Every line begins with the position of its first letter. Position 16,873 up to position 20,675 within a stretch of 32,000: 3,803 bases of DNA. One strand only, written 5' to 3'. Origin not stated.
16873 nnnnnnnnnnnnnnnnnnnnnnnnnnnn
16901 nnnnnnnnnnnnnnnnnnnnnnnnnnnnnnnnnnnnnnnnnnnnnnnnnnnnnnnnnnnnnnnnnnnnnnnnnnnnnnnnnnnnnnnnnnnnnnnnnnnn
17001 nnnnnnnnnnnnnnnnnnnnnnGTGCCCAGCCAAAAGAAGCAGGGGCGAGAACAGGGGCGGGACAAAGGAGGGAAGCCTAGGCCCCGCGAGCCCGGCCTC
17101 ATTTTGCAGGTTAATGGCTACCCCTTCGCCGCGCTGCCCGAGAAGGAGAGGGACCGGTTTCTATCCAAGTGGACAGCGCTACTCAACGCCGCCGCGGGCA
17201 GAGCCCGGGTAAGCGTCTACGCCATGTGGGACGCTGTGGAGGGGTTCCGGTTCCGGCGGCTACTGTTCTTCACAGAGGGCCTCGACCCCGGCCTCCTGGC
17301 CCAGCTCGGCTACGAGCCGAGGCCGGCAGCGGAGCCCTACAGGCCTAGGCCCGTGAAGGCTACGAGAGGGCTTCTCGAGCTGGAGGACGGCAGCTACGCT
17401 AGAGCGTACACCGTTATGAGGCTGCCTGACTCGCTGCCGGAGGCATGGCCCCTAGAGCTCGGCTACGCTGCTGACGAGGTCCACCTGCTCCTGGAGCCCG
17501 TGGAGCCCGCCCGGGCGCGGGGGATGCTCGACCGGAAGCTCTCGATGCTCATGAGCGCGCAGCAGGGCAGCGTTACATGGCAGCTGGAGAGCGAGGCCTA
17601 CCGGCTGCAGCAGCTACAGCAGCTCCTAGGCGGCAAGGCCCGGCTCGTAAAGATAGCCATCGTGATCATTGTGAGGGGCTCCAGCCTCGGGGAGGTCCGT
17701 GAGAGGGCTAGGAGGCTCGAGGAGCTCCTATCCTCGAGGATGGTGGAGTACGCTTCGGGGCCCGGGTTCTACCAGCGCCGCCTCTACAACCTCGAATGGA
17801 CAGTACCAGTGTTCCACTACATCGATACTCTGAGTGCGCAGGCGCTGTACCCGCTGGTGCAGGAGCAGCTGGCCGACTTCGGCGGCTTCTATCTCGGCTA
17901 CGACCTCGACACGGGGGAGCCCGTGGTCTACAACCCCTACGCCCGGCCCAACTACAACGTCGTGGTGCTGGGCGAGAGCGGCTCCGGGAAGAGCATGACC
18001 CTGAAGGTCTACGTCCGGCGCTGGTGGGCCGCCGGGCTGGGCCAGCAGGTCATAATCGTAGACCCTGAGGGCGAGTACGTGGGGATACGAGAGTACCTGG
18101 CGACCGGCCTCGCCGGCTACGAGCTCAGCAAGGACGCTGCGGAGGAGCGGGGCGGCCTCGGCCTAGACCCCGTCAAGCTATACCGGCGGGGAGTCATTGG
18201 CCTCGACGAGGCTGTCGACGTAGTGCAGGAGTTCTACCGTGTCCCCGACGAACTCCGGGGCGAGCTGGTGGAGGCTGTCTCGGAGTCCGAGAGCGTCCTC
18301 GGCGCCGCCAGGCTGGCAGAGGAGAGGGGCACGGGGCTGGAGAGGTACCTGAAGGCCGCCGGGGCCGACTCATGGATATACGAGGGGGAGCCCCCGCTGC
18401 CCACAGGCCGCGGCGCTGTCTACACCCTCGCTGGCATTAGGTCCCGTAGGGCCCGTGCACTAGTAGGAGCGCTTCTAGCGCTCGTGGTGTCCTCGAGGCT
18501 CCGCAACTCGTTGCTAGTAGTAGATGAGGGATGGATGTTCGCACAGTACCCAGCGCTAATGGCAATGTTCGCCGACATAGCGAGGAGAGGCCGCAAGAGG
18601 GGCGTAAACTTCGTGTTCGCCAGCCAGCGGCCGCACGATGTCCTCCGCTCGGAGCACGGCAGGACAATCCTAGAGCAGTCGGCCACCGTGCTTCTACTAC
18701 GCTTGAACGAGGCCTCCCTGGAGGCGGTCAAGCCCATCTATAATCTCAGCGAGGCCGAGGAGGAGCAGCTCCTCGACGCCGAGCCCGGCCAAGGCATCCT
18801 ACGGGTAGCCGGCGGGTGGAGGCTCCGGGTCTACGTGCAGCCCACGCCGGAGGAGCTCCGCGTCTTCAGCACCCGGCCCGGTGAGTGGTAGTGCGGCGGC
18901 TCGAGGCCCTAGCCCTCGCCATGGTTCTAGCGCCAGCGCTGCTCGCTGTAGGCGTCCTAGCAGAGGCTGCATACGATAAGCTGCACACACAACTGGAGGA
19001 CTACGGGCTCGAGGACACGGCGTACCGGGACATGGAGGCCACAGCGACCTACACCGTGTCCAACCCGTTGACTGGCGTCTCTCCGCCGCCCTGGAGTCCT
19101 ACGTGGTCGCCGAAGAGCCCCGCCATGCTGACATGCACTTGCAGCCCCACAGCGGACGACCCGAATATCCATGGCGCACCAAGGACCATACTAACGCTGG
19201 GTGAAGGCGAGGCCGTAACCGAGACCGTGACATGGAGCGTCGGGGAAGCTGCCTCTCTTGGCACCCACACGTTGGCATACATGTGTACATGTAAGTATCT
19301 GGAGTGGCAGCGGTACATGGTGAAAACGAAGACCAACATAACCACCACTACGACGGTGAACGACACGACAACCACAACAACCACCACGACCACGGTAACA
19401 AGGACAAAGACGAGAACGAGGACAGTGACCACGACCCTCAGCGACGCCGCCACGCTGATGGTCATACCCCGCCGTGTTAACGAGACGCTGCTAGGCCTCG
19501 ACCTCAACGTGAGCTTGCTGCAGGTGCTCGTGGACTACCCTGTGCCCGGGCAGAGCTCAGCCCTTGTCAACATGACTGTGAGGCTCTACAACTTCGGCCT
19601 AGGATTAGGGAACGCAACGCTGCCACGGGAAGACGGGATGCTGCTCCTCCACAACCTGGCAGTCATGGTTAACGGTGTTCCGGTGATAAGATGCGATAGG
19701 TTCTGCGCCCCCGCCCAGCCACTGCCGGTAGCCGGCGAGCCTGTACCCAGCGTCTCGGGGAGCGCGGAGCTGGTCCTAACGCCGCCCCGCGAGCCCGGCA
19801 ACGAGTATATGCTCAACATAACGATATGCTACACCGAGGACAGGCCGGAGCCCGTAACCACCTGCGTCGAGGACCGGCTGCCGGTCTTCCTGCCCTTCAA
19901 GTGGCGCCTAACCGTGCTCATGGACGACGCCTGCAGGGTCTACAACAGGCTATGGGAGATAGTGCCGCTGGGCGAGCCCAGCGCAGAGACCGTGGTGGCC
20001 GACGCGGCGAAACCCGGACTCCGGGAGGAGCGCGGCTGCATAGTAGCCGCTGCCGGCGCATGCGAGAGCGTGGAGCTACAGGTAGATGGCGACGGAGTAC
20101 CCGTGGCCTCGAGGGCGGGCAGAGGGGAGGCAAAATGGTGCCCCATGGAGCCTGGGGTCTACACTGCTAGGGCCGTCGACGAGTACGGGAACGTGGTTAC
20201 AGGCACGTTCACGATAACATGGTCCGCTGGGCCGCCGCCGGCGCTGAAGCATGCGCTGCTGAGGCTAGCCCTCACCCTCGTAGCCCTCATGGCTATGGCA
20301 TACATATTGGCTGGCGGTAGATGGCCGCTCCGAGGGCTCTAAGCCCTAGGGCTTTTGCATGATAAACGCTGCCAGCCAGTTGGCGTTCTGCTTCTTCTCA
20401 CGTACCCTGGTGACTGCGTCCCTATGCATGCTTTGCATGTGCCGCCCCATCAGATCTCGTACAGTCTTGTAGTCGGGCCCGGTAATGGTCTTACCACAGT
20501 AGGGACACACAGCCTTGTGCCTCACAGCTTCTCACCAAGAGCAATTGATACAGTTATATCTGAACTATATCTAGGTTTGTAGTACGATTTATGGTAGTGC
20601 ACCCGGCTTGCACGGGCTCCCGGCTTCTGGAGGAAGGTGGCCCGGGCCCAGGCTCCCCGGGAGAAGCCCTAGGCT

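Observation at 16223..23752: T4SS-like conjugation module in the bacterial virB2-virB3-virB4 gene order on an archaeal integrated element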

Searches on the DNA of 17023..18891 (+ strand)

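Call 101: search_rna_families(source=L001, start=1, end=2500, threshold=evalue, max_evalue=1, show_alignments=3)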
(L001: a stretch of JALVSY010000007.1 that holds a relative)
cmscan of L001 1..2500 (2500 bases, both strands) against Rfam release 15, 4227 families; matches with E-value up to 1: 6.
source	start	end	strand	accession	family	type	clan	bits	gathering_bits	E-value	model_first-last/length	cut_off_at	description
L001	597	732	+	RF00005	tRNA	Gene; tRNA;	CL00001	52.5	29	8.1e-10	1-71/71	no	tRNA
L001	700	846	-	RF02194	HPnc0260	Gene; antisense;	-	42.1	59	0.011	1-156/156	no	Bacterial antisense RNA HPnc0260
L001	923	978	-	RF00005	tRNA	Gene; tRNA;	CL00001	29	29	0.0024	8-63/71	no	tRNA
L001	675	733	-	RF04354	Plastid-ycf2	Cis-reg;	-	25.1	65.7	0.03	1-75/75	no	Plastid-ycf2 5UTR RNA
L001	663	731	+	RF01684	mascRNA-menRNA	Gene;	-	25.1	42.5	0.038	1-56/56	no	MALAT1-associated small cytoplasmic RNA/MEN beta RNA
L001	519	565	-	RF02784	SorX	Gene; sRNA;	-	17.2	46.6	0.78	1-73/73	no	Singlet oxygen resistance RNA X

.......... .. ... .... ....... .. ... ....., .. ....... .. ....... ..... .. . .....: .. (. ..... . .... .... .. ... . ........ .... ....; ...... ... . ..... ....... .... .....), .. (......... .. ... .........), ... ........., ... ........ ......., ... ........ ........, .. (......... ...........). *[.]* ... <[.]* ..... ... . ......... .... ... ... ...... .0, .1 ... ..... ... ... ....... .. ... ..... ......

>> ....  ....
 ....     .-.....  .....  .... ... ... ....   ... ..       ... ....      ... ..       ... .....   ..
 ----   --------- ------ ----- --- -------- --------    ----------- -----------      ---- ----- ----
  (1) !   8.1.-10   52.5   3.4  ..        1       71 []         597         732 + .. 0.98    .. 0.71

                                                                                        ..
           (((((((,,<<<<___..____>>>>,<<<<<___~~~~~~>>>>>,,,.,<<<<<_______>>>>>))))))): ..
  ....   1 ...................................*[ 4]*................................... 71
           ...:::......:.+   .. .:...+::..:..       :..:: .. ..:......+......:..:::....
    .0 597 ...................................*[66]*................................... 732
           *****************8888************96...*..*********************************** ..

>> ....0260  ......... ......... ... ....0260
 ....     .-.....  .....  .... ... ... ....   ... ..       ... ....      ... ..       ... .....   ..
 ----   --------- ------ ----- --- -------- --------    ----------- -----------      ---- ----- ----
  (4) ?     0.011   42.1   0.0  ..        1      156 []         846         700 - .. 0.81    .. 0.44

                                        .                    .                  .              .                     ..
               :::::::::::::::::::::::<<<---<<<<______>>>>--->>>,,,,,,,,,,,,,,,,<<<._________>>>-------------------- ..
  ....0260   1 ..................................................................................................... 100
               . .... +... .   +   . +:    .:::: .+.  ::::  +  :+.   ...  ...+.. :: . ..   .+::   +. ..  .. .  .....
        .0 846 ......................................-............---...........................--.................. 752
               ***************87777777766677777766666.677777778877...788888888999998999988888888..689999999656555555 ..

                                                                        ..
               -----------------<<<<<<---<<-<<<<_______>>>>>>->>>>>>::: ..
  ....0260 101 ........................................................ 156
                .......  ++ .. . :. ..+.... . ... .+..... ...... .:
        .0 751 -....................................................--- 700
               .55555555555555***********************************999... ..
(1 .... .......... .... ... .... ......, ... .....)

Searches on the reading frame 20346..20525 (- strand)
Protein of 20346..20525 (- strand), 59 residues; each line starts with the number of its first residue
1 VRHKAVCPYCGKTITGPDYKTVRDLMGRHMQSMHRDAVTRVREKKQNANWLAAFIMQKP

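Call 92: search_protein_families(library=pfam, proteins=[window:20346-20525:-], max_evalue=1)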
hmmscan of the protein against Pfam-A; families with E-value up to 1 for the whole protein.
window:20346-20525:- (59 aa): 10 families
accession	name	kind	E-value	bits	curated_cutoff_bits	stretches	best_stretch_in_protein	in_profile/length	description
PF02892.21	zf-BED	-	0.00022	21.6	20.6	1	3-35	15-44/44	BED zinc finger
PF10601.15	zf-LITAF-like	-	0.0045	17.5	23.8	0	34-56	12-34/70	LITAF-like zinc ribbon domain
PF18658.7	zf-C2H2_12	-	0.011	15.9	27.3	1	2-47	16-57/64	Spin-doc zinc-finger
PF04959.19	ARS2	-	0.023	15.3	30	1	3-54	66-108/195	Arsenite-resistance protein 2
PF05605.18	zf-Di19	-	0.03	15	27.5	1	6-37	4-28/54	Drought induced 19 protein (Di19), zinc-binding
PF20173.3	ZnF_RZ-type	-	0.099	12.7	27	1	4-23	31-50/54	RZ type zinc finger domain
PF25403.1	zf-C2H2_ZFAND2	-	0.1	13.1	27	1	6-32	4-30/40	ZFAND2A/B-like C2H2 zinc finger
PF13894.12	zf-C2H2_4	-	0.12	13.6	27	0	6-34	2-24/24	C2H2-type zinc finger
PF16855.10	Soc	-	0.15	13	27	1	15-53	26-66/74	Small outer capsid protein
PF18450.7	zf_C2H2_6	-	0.2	12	39.2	1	3-11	1-9/28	Zinc Finger domain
